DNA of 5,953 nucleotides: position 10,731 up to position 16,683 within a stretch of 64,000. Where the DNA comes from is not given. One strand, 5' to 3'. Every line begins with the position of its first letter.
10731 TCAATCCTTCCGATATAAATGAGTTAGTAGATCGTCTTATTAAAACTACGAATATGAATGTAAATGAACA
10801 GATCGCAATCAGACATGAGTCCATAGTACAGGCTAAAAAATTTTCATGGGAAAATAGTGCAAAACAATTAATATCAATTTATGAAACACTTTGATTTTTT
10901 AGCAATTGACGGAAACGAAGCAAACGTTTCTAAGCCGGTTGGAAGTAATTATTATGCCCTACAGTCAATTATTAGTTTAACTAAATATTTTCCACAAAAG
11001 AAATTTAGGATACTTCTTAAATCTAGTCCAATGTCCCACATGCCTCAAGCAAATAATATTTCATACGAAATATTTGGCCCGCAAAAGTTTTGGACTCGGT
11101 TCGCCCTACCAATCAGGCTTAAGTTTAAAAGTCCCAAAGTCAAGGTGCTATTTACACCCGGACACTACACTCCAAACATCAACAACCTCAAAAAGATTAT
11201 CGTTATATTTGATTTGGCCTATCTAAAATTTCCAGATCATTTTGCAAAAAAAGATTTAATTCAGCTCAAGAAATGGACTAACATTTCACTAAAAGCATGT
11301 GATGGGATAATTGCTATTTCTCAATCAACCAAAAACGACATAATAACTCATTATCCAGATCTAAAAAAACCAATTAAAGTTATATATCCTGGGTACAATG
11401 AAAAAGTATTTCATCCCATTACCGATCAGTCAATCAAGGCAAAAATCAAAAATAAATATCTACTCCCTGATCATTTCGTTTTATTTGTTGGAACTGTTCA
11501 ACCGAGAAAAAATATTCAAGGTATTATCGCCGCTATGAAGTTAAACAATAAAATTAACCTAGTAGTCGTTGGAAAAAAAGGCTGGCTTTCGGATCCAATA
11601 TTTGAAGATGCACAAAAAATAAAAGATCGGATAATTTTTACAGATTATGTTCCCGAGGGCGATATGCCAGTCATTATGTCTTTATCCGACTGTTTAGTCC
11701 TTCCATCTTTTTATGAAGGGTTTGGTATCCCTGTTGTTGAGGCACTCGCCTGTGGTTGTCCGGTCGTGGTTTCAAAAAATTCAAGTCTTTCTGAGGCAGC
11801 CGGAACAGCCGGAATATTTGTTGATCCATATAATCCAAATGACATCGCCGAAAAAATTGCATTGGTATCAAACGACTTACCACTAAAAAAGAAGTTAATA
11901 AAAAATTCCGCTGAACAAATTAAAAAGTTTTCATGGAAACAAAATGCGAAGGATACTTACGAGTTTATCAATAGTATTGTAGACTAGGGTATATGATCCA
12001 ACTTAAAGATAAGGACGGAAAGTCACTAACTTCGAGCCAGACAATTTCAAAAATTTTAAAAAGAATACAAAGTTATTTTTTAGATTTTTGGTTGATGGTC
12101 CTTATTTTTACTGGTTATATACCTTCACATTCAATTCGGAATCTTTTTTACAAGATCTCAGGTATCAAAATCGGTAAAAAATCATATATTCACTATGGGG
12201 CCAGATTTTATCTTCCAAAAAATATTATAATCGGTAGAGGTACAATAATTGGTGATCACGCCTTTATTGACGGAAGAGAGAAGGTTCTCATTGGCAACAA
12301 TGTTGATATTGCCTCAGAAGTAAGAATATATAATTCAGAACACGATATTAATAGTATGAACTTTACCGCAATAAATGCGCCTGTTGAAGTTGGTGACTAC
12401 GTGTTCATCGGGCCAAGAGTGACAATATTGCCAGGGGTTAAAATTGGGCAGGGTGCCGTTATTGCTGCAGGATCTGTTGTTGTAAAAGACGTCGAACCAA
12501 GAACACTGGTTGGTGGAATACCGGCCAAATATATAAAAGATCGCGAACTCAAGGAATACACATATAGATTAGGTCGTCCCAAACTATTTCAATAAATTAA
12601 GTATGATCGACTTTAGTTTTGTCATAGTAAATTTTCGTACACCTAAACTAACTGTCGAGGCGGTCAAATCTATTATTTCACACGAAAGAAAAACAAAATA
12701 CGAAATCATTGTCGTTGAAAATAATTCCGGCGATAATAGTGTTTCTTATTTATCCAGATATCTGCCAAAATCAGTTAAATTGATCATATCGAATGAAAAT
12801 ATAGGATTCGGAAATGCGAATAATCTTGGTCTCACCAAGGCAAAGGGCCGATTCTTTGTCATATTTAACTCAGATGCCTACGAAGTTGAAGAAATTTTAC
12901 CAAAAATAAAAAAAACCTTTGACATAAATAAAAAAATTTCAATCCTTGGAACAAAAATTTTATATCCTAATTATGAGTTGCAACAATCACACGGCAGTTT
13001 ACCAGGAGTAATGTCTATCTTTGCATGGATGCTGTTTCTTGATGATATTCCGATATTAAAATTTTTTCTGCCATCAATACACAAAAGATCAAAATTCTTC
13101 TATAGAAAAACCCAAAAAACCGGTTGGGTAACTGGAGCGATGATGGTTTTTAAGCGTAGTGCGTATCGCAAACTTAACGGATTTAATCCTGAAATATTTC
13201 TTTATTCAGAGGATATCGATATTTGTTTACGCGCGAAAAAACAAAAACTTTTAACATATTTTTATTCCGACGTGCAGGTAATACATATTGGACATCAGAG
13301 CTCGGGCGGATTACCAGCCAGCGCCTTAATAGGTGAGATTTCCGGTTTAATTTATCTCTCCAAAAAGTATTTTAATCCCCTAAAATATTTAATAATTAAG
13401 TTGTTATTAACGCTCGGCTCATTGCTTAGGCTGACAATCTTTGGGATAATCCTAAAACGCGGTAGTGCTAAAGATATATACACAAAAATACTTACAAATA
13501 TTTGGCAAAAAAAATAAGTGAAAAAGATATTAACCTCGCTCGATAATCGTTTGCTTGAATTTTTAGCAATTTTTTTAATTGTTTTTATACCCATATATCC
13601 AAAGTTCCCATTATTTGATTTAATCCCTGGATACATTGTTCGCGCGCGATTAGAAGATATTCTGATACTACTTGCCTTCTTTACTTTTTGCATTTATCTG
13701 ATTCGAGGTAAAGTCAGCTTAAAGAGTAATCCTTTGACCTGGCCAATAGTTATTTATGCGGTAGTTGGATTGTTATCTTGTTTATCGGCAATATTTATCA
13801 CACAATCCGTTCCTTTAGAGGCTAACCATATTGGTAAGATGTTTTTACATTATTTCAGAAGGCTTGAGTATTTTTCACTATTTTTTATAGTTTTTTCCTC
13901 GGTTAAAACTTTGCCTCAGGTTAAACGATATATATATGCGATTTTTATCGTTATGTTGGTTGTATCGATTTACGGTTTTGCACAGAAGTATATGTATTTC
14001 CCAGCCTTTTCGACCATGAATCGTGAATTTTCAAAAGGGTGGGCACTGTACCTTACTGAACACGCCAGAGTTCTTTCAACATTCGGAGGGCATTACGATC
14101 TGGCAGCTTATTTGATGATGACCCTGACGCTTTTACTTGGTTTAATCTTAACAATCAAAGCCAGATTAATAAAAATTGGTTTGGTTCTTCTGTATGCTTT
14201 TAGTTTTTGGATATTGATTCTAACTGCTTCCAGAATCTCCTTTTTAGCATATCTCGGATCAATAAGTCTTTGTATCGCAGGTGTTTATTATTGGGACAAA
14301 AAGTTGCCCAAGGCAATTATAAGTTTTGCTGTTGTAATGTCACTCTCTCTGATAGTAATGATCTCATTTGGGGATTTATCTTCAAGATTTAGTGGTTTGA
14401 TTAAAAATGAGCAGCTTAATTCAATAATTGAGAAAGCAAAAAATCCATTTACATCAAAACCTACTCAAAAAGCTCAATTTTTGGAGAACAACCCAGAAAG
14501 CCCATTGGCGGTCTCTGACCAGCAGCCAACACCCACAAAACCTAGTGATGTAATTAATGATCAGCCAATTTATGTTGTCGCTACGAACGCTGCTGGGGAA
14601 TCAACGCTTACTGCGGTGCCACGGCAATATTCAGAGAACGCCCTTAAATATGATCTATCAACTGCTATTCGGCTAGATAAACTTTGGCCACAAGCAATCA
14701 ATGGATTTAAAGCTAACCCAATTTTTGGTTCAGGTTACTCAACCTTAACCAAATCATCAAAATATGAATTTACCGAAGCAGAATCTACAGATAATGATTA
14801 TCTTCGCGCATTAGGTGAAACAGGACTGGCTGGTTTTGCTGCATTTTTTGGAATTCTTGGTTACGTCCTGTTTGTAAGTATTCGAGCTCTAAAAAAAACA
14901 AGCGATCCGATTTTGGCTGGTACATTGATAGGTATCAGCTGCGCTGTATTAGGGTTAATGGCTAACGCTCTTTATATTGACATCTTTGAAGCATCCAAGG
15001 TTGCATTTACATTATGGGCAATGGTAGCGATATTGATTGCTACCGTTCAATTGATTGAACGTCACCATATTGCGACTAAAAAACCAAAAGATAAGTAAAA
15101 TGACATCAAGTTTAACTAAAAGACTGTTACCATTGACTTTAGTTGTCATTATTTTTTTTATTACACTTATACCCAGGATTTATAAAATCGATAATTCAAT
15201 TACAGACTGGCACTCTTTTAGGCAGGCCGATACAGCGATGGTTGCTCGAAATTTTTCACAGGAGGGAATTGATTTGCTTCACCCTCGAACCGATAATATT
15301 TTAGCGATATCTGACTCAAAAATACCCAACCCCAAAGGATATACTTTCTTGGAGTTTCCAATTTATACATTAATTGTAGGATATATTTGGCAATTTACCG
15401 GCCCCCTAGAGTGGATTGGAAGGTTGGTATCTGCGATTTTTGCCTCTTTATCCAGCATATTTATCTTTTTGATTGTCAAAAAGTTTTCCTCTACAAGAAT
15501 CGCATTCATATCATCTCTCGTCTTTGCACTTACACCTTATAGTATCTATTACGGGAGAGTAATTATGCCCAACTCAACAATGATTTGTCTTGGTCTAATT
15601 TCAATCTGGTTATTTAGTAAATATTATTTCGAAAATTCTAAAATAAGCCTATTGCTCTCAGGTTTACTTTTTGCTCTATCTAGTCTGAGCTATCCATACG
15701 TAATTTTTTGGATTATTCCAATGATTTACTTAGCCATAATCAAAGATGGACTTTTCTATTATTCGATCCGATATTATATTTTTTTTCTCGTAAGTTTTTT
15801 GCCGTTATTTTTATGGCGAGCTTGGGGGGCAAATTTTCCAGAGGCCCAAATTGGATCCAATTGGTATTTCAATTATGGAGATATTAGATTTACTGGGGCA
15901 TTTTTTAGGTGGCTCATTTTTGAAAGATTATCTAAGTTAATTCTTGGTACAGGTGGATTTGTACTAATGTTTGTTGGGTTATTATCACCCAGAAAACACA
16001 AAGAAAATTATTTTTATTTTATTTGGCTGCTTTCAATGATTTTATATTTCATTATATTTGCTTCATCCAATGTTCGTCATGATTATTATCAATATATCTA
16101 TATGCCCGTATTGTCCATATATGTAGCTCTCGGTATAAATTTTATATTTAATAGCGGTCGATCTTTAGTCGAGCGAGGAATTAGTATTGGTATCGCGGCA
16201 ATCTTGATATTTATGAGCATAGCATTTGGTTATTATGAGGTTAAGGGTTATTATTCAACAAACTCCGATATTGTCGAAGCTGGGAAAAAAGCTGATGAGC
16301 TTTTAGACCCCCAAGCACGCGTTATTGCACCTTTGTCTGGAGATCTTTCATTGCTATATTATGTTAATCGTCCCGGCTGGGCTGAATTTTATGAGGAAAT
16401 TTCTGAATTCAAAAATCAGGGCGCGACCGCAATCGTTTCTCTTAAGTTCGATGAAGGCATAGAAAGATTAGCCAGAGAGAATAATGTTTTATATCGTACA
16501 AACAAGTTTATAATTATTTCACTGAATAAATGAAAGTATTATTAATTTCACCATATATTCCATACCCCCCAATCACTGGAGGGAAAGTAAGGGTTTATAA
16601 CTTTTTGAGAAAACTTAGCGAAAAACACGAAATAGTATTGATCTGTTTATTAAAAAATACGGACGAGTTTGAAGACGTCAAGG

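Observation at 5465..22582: Inferred polyprenyl-phosphate-mannose-dependent pathway: ManC, GtrB/Ppm-like GT2, PMT/PIG-V-like GT-C transferases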

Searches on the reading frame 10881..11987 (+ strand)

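Call 3: search_protein_families(library=pfam, proteins=[window:10881-11987:+], max_evalue=0.01)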
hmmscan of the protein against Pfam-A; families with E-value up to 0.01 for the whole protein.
window:10881-11987:+ (368 aa): 5 families
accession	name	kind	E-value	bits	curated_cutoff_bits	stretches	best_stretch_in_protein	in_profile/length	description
PF00534.26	Glycos_transf_1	-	3.7e-34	118.2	26.4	1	191-345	7-171/172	Glycosyl transferases group 1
PF13692.12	Glyco_trans_1_4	-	2.3e-25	90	27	1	200-329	4-139/142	Glycosyl transferases group 1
PF20706.3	GT4-conflict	-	1.4e-07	31.3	26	1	263-354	276-380/385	Family 4 Glycosyltransferase in conflict systems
PF13439.12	Glyco_transf_4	-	1.5e-06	28.8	28.5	1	119-173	113-167/170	Glycosyltransferase Family 4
PF13524.12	Glyco_trans_1_2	-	2.6e-05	24.6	25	1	214-357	4-140/144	Glycosyl transferase-like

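Call 13: search_protein_families(library=ncbifam, proteins=[window:10881-11987:+], max_evalue=0.001)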
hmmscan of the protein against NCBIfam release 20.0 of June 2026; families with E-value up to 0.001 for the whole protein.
window:10881-11987:+ (368 aa): 27 families (the best 25 are shown)
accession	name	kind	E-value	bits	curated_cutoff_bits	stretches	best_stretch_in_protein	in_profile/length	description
TIGR02149.1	glgA_Coryne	subfamily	1.7e-26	93.3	302.4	1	129-367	133-391/391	glycogen synthase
TIGR04047.1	MSMEG_0565_glyc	hypoth_equivalog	4e-24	85.4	259.85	1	121-360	120-368/373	MSMEG_0565 family glycosyltransferase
TIGR03449.1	mycothiol_MshA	equivalog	9e-23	80.8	462.5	1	139-361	164-398/406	D-inositol-3-phosphate glycosyltransferase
TIGR04157.1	glyco_rSAM_CFB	subfamily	8.4e-19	67.8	400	1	121-359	151-388/406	TIGR04157 family glycosyltransferase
TIGR03999.1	thiol_BshA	equivalog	1.3e-17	63.9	273.7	1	129-361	134-367/375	N-acetyl-alpha-D-glucosaminyl L-malate synthase BshA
NF047684.1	TeichurnBiosyTuaC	equivalog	2e-16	59.9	550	1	136-361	161-384/391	teichuronic acid biosynthesis protein TuaC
NF053787.1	GlcN_PG_synth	equivalog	1.2e-14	53.9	480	1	167-360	168-353/361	N-acetylglucosaminyl phosphatidylglycerol synthase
NF038298.1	EPS_HpsO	equivalog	1.5e-14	53.6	575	1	134-366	141-387/388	hormogonium polysaccharide biosynthesis glycosyltransferase HpsO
NF050063.1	ProtGlycPglJ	equivalog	3.6e-14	52.8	500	1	137-362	142-362/363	N-acetylgalactosamine-N,N'-diacetylbacillosaminyl-diphospho-undecaprenol 4-alpha-N-acetylgalactosaminyltransferase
TIGR03088.1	stp2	hypoth_equivalog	2e-13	50.2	409.05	1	162-357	159-364/374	TIGR03088 family PEP-CTERM/XrtA system glycosyltransferase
NF053513.1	Gtran_IagA_BgsA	equivalog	7.9e-13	48.1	460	1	128-298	94-265/333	LTA glycolipid anchor biosynthesis glycosyltransferase, IagA/BgsA family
NF038295.1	EPS_HpsP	equivalog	1.2e-12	47.5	550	1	186-366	194-387/388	hormogonium polysaccharide biosynthesis glycosyltransferase HpsP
NF041876.1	EPS_EpsE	equivalog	3.1e-12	46.5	400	1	245-357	272-387/389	exopolysaccharide biosynthesis GT4 family glycosyltransferase EpsE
NF041010.1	glycosy_Agl16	equivalog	3.1e-11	42.7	575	1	136-364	130-349/352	glycosylation protein Agl16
NF046085.1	XrtY_assoc_Gly1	equivalog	4e-11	42.4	400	1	200-354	212-372/387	XrtY-associated glycosyltransferase XYAG1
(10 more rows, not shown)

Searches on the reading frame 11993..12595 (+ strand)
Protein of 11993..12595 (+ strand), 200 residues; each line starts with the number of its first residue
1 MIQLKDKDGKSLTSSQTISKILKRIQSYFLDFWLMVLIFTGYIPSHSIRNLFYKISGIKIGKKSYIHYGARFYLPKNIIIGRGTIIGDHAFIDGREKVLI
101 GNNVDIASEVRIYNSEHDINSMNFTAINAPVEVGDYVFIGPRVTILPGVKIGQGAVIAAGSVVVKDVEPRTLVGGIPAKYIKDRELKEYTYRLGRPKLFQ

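Call 4: search_protein_families(library=pfam, proteins=[window:11993-12595:+], max_evalue=0.01)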
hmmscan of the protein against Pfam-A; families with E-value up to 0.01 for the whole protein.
window:11993-12595:+ (200 aa): 3 families
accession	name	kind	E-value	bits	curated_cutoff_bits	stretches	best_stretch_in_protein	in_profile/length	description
PF00132.30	Hexapep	-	2.5e-16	59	27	1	131-163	2-34/36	Bacterial transferase hexapeptide (six repeats)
PF14602.12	Hexapep_2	-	1.9e-07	31.1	27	1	130-163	1-32/34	Hexapeptide repeat of succinyl-transferase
PF25084.1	LbH_EIF2B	-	2.8e-07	30.9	54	1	69-167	13-103/105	EIF2B subunit epsilon LbH domain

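Call 13: search_protein_families(library=ncbifam, proteins=[window:11993-12595:+], max_evalue=0.001)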
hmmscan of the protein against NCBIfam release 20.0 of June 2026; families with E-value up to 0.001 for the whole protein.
window:11993-12595:+ (200 aa): 44 families (the best 25 are shown)
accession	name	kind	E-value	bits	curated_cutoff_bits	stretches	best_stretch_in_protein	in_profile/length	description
NF007797.0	PRK10502.1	subfamily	9.9e-29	100.3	192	1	32-185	24-180/183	WcaF family extracellular polysaccharide biosynthesis acetyltransferase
NF038307.1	EPS_acetyl_HpsU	equivalog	3.1e-20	72.5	305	1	27-180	19-174/178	hormogonium polysaccharide biosynthesis acetyltransferase HpsU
NF058585.1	HptprglPActTf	PfamEq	7.6e-20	71.2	300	1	96-187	76-163/172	heptaprenylglyceryl phosphate O-acetyltransferase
TIGR03308.1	phn_thr-fam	hypoth_equivalog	4.4e-19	69.1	201.65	1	129-192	107-170/204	phosphonate metabolim protein, transferase hexapeptide repeat family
TIGR03532.1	DapD_Ac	equivalog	7.5e-19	68.3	231.75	1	59-186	100-216/231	2,3,4,5-tetrahydropyridine-2,6-dicarboxylate N-acetyltransferase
NF000311.1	Vat_ABCDEFH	equivalog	8.4e-19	67.9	300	1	126-188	106-168/201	Vat family streptogramin A O-acetyltransferase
NF007499.0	PRK10092.1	equivalog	1.6e-18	67.2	314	1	49-182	51-181/183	maltose O-acetyltransferase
NF007076.0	PRK09527.1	equivalog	2.2e-18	66.4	347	1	58-191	56-194/203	galactoside O-acetyltransferase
NF033468.1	stregram_VatI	exception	2.4e-18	66.7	415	1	119-186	101-168/208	streptogramin A O-acetyltransferase Vat(I)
NF007240.0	PRK09677.1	equivalog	2.6e-17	63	243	1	77-186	65-186/192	putative lipopolysaccharide biosynthesis O-acetyl transferase WbbJ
NF000504.1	stregram_VatH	exception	5.1e-17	62.5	475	1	111-184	98-171/216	streptogramin A O-acetyltransferase Vat(H)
TIGR03570.1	NeuD_NnaD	subfamily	6.7e-17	61.8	160.8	1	73-179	95-202/202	NeuD/PglB/VioB family sugar acetyltransferase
NF000101.1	stregram_VatA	exception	2e-16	60.3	450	1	118-184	106-172/219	streptogramin A O-acetyltransferase Vat(A)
TIGR04008.1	WcaF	equivalog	2.5e-16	60.1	326.3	1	48-184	42-178/180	colanic acid biosynthesis acetyltransferase WcaF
NF000097.1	stregram_VatC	exception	3.3e-16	59.8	425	1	128-188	116-176/212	streptogramin A O-acetyltransferase Vat(C)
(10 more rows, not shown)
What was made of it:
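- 11993..12595 (+): WcaF-like hexapeptide O-acetyltransferase. Calls 4 and 13 (PRK10502 E=9.9e-29).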

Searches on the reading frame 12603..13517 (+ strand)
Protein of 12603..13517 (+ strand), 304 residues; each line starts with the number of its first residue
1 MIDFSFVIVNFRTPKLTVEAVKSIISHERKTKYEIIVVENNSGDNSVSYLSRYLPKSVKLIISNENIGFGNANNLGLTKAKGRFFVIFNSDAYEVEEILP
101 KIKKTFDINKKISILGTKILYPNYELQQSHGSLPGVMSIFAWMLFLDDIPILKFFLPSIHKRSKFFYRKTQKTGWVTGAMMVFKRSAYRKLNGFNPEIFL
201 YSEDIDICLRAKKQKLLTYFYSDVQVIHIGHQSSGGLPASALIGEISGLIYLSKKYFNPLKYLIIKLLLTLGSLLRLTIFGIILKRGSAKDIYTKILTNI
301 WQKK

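Call 4: search_protein_families(library=pfam, proteins=[window:12603-13517:+], max_evalue=0.01)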
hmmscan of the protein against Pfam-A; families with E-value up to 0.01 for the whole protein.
window:12603-13517:+ (304 aa): 5 families
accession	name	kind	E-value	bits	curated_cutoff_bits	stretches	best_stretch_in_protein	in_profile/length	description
PF00535.33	Glycos_transf_2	-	1.9e-16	60.9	23.3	1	5-190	1-166/168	Glycosyl transferase family 2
PF13641.12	Glyco_tranf_2_3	-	2.1e-11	44.7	27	1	4-228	3-211/230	Glycosyltransferase like family 2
PF10111.15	Glyco_tranf_2_2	-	6.8e-08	32.8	27.3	1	32-210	29-198/276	Glycosyltransferase like family 2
PF13632.12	Glyco_trans_2_3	-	1.2e-05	25.7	27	1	170-230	66-124/198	Glycosyl transferase family group 2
PF02709.20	Glyco_transf_7C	-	9e-05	22.5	23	1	171-228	15-74/78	N-terminal domain of galactosyltransferase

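Call 10: search_solved_structures(query=window:12603-13517:+, max_evalue=1)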
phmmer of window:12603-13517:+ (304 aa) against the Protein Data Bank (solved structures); distinct sequences matched with E-value up to 1: 16.
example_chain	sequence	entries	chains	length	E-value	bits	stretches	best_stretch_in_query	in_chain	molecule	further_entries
6p61_A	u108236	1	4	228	3.8e-06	29.7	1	5-109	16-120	Glycosyltransferase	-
5tze_C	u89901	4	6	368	1.5e-05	27.7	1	3-101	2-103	Glycosyl transferase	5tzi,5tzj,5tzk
5tz8_A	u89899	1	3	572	3.1e-05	26.7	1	3-101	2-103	Glycosyl transferase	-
9omj_A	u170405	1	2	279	7.5e-05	25.4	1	3-105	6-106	Glycosyltransferase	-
9omh_A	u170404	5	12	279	7.8e-05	25.4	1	3-105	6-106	Glycosyltransferase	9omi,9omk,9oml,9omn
9omm_A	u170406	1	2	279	7.9e-05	25.4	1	3-105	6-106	Glycosyltransferase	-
8vh7_A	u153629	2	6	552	0.0016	21.1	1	6-92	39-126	Heparosan synthase B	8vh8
8viw_A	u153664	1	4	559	0.0016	21.1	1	6-92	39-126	Heparosan synthase B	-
5hea_A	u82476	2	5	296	0.0016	21.1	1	11-102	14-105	Putative glycosyltransferase (GalT1)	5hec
5mlz_A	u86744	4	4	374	0.0029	20.2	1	28-113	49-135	Dolichol monophosphate mannose synthase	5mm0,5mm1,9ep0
3bcv_A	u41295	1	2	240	0.0076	18.8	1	7-95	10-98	Putative glycosyltransferase protein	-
2z87_A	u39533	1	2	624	0.016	17.8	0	8-93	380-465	Chondroitin synthase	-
2z86_A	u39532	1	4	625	0.016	17.8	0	8-93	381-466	Chondroitin synthase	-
9hwj_A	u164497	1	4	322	0.58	12.7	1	31-105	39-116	Undecaprenyl-phosphate 4-deoxy-4-formamido-L-arabinose transferase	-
6yv7_B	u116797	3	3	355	0.92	12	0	14-93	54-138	Glycosyl transferase, family 2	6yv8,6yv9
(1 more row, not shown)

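Call 13: search_protein_families(library=ncbifam, proteins=[window:12603-13517:+], max_evalue=0.001)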
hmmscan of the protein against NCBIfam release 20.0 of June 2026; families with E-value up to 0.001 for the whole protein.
window:12603-13517:+ (304 aa): 13 families
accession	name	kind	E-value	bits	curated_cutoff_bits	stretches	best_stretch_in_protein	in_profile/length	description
NF041875.1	EPS_EpsD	equivalog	7.7e-11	42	370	1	29-117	27-115/325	exopolysaccharide biosynthesis glycosyltransferase EpsD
TIGR03965.1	mycofact_glyco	equivalog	6.6e-09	35.1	280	0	20-120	91-192/467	mycofactocin biosynthesis glycosyltransferase MftF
TIGR04283.1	glyco_like_mftF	equivalog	1.8e-08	34.3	182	1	27-226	23-184/221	TIGR04283 family arsenosugar biosynthesis glycosyltransferase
TIGR01556.1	rhamnosyltran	subfamily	6.9e-08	32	200.55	1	18-119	7-112/281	rhamnosyltransferase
NF007482.0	PRK10073.1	equivalog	7.4e-08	31.8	423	1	7-91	11-95/334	glycosyltransferase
NF047683.1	TeichurnBiosyTuaG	equivalog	3e-07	30.4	400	1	11-101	15-106/252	teichuronic acid biosynthesis protein TuaG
NF038302.1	EPS_HpsE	equivalog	3.9e-06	26.1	300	1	19-126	21-130/307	hormogonium polysaccharide biosynthesis glycosyltransferase HpsE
TIGR03937.1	PgaC_IcaA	equivalog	4.8e-06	25.8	422.3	1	5-93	48-137/407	poly-beta-1,6-N-acetyl-D-glucosamine synthase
TIGR04009.1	wcaE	equivalog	5.3e-06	25.9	369.2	1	4-104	3-105/248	colanic acid biosynthesis glycosyltransferase WcaE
NF038299.1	EPS_HpsN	equivalog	5.4e-06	25.6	425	1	5-236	4-228/317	hormogonium polysaccharide biosynthesis glycosyltransferase HpsN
NF053739.1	GlytfEpsEBac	equivalog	7.2e-06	25.2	450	1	18-120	17-121/265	glycosyltransferase EpsE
TIGR03111.1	glyc2_xrt_Gpos1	hypoth_equivalog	1.4e-05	24.1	363.95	1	19-132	66-182/439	TIGR03111 family XrtG-associated glycosyltransferase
NF050050.1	ProtGlycPglI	equivalog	1.5e-05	24.5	500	1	4-97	4-99/306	GalNAc(5)-diNAcBac-PP-undecaprenol beta-1,3-glucosyltransferase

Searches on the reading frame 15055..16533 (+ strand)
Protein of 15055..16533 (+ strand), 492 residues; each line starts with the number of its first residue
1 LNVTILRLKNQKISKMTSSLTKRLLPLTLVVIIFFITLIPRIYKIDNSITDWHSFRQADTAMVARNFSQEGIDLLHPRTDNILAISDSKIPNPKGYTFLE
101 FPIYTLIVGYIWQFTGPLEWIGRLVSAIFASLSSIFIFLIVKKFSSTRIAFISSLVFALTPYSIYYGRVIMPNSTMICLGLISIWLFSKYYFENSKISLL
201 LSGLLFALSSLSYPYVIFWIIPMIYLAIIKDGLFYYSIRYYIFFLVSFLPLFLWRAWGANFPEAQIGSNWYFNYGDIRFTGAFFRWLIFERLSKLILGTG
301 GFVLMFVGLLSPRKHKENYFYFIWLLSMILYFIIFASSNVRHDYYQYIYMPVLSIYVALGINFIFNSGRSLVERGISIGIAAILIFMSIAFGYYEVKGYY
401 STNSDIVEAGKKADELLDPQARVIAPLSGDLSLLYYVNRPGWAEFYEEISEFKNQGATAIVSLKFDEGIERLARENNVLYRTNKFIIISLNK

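Call 4: search_protein_families(library=pfam, proteins=[window:15055-16533:+], max_evalue=0.01)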
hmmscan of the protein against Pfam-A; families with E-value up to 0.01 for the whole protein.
window:15055-16533:+ (492 aa): 1 family
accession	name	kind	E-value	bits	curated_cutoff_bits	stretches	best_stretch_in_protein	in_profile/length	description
PF13231.12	PMT_2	-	9.4e-13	49.1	26.1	1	104-254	6-160/160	Dolichyl-phosphate-mannose-protein mannosyltransferase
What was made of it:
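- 15055..16533 (+): PMT_2 GT-C (d). The true start is probably the ATG near 15100, because the homologous gene is called at 477 aa. PMT_2 49.1 bits (call 4).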

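Call 6: search_protein_families(library=ncbifam, proteins=[window:15055-16533:+], max_evalue=0.01)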
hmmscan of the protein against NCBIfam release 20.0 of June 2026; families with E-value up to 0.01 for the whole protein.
window:15055-16533:+ (492 aa): 0 families

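Call 59: search_solved_structures(query=window:15055-16533:+, max_evalue=1)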
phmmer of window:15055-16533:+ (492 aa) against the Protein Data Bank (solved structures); distinct sequences matched with E-value up to 1: 0.
